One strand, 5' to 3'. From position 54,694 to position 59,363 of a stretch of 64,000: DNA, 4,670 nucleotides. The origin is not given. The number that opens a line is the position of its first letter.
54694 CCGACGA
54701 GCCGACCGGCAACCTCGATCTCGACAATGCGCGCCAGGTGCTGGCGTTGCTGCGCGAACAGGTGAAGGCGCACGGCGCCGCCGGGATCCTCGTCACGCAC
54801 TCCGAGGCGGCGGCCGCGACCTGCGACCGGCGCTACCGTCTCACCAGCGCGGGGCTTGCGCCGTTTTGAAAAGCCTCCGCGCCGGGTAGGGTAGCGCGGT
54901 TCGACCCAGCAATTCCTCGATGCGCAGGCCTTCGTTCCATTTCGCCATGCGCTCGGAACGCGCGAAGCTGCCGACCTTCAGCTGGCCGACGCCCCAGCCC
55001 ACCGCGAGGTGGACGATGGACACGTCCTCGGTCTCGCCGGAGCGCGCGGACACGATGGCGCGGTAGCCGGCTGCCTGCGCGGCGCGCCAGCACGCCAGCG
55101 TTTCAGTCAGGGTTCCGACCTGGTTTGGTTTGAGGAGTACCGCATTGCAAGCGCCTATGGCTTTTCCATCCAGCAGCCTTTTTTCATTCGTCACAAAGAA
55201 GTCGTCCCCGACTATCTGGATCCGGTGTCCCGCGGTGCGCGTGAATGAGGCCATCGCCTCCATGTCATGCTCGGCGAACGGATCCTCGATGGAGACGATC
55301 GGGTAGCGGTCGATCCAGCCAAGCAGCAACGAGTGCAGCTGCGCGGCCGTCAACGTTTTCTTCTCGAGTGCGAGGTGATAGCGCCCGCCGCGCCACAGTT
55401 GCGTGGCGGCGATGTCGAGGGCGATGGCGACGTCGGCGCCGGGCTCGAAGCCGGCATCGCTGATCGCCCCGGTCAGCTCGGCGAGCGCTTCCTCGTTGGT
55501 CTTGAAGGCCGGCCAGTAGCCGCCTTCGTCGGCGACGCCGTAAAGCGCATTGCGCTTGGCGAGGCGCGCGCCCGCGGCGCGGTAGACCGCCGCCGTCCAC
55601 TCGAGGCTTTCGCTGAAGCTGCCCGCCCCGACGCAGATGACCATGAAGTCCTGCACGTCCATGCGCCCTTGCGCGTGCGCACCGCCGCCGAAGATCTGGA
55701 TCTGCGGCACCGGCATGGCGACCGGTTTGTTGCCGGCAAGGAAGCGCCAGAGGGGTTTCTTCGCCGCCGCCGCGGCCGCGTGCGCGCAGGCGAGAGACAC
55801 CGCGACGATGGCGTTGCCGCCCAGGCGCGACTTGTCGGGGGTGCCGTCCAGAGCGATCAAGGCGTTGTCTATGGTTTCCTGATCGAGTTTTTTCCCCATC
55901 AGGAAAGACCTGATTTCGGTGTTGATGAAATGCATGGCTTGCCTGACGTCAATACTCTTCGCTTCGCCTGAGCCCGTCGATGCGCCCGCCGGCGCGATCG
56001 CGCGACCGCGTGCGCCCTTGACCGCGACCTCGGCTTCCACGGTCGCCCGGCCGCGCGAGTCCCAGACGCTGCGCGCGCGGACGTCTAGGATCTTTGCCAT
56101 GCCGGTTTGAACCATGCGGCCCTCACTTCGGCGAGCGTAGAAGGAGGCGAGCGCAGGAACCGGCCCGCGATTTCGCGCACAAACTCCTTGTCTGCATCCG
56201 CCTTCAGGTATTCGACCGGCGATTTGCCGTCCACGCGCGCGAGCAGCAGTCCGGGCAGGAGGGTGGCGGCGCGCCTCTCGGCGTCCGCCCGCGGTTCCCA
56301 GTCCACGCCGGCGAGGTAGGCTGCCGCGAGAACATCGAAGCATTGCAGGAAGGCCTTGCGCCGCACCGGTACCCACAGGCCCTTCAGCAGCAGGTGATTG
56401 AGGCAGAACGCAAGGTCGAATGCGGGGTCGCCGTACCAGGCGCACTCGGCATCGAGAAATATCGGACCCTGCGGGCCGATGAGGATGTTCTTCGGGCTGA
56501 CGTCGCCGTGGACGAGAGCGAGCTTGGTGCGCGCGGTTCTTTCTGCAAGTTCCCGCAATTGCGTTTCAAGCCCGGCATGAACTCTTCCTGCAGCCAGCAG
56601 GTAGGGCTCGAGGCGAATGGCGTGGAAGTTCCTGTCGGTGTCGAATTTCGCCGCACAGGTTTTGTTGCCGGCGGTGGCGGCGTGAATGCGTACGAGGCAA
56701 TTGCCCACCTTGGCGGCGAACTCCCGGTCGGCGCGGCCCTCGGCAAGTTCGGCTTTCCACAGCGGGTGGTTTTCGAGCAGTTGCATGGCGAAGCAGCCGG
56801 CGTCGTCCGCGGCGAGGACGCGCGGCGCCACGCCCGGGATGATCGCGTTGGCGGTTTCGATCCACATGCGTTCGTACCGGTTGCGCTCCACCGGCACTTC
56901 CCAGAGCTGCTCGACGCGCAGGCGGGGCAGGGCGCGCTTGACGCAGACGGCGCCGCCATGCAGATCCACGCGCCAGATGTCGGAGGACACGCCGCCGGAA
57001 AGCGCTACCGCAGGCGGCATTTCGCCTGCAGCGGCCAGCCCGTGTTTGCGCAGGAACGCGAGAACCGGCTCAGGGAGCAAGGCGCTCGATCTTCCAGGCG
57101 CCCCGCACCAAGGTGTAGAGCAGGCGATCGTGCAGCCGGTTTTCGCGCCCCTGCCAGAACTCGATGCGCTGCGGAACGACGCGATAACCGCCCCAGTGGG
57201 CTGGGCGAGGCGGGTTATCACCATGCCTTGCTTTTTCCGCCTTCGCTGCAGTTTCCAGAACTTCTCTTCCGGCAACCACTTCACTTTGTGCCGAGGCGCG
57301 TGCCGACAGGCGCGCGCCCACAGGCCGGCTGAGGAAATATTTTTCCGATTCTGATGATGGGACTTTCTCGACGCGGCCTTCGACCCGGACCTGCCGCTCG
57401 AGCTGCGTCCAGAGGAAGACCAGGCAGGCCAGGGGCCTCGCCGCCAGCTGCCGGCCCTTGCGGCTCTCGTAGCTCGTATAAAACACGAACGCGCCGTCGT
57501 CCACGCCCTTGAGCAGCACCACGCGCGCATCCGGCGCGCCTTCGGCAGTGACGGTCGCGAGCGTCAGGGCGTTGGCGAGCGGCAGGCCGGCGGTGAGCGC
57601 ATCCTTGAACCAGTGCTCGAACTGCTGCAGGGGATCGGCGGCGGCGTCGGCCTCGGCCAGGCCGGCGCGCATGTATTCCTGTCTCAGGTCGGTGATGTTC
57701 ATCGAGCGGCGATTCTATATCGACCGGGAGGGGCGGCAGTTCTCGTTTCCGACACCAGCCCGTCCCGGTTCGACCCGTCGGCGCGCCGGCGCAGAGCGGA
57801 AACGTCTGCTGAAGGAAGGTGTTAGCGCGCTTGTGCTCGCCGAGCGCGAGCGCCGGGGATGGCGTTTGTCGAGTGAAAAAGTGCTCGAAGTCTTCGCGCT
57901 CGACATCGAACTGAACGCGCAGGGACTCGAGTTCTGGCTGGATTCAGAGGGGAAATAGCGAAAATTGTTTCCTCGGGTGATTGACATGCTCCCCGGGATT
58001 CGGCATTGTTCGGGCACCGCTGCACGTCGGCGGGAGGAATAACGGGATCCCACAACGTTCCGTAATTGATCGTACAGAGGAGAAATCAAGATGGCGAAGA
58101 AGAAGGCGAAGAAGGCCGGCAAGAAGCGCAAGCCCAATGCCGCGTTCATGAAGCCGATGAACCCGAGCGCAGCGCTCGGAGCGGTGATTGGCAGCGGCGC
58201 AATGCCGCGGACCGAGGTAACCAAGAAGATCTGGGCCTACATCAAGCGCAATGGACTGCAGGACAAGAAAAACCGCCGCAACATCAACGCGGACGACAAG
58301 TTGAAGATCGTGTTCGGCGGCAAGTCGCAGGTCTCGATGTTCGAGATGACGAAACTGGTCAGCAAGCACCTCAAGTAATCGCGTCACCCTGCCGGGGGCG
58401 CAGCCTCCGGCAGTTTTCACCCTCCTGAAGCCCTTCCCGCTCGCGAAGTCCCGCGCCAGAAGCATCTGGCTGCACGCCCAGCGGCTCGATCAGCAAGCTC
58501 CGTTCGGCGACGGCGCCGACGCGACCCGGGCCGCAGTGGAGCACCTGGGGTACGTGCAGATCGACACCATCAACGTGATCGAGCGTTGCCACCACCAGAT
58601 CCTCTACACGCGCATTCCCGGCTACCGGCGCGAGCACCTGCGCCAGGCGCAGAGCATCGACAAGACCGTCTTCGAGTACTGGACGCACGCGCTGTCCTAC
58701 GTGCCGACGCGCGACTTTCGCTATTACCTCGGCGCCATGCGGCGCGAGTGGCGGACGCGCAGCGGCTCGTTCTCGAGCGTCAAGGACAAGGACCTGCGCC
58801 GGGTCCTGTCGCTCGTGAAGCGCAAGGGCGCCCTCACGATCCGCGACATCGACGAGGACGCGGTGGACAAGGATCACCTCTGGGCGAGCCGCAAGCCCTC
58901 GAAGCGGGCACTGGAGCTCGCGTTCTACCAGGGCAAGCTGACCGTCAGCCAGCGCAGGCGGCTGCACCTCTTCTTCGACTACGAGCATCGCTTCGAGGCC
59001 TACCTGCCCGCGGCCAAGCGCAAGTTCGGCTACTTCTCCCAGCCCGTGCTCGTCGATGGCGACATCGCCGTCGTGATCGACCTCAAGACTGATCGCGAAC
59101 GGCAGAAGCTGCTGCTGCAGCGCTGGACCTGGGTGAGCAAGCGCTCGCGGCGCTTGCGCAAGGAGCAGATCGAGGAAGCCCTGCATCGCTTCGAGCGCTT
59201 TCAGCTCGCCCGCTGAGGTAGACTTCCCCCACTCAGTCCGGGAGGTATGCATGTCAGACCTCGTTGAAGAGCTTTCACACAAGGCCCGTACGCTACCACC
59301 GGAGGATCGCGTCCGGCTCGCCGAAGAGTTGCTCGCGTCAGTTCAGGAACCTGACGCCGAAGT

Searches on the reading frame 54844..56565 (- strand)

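Call 24: search_protein_families(library=pfam, max_evalue=0.00001, proteins=[window:54844-56565:-])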
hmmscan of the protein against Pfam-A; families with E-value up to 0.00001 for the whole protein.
window:54844-56565:- (574 aa): 3 families
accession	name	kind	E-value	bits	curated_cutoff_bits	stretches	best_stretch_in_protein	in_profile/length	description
PF00113.28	Enolase_C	-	3.6e-86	289.5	21.5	1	283-557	3-285/296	Enolase, C-terminal TIM barrel domain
PF03952.21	Enolase_N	-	7.6e-34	117.1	35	1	159-276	1-131/131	Enolase, N-terminal domain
PF13378.12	MR_MLE_C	-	4.3e-06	27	29.4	1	419-521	68-168/219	Enolase C-terminal domain-like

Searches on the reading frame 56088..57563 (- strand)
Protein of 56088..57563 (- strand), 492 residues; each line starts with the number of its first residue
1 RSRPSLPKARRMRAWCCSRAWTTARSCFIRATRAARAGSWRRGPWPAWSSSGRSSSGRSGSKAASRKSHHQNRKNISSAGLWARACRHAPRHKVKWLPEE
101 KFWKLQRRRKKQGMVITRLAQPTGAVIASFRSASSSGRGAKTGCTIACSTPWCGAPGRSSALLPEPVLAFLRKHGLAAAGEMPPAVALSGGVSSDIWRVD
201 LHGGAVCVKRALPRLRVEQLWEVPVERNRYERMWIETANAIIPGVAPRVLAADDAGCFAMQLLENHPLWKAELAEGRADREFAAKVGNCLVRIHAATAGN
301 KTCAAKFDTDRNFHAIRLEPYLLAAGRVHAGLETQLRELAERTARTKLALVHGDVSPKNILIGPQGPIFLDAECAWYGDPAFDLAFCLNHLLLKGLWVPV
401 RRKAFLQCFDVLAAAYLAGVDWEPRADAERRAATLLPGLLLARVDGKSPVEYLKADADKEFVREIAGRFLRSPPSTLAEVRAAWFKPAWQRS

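Call 24: search_protein_families(library=pfam, max_evalue=0.00001, proteins=[window:56088-57563:-])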
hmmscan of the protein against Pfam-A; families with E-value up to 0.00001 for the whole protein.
window:56088-57563:- (492 aa): 1 family
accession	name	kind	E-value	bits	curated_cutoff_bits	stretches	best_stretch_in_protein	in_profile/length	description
PF01636.29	APH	-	3.9e-16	60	23.2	1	187-390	4-212/239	Phosphotransferase enzyme family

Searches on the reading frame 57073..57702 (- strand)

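Call 24: search_protein_families(library=pfam, max_evalue=0.00001, proteins=[window:57073-57702:-])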
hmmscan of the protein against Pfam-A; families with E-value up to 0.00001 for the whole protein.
window:57073-57702:- (210 aa): 3 families
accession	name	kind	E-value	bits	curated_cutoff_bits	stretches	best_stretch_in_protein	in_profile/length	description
PF01243.27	PNPOx_N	-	1.4e-26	93.6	28.1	1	33-155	2-115/120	Pyridoxamine 5'-phosphate oxidase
PF10590.14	PNP_phzG_C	-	1.2e-21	76.8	27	1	170-210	1-42/42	Pyridoxine 5'-phosphate oxidase C-terminal dimerisation region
PF12766.13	Pyridox_oxase_2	-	3.7e-06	27.9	26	1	28-112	4-97/100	Pyridoxamine 5'-phosphate oxidase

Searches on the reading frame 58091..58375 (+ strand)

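Call 24: search_protein_families(library=pfam, max_evalue=0.00001, proteins=[window:58091-58375:+])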
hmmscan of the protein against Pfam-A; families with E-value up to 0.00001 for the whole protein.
window:58091-58375:+ (95 aa): 1 family
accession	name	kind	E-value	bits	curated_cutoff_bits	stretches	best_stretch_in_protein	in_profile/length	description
PF02201.23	SWIB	-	2.2e-29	101.5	25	1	21-94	1-74/74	SWIB/MDM2 domain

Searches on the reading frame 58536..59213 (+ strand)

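Call 24: search_protein_families(library=pfam, max_evalue=0.00001, proteins=[window:58536-59213:+])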
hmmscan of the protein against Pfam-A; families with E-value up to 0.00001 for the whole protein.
window:58536-59213:+ (226 aa): 1 family
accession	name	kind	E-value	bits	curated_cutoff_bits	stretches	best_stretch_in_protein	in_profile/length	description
PF06224.18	AlkZ-like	-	2.1e-36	126.6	25.9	2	2-141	2-143/329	DNA glycosylase AlkZ-like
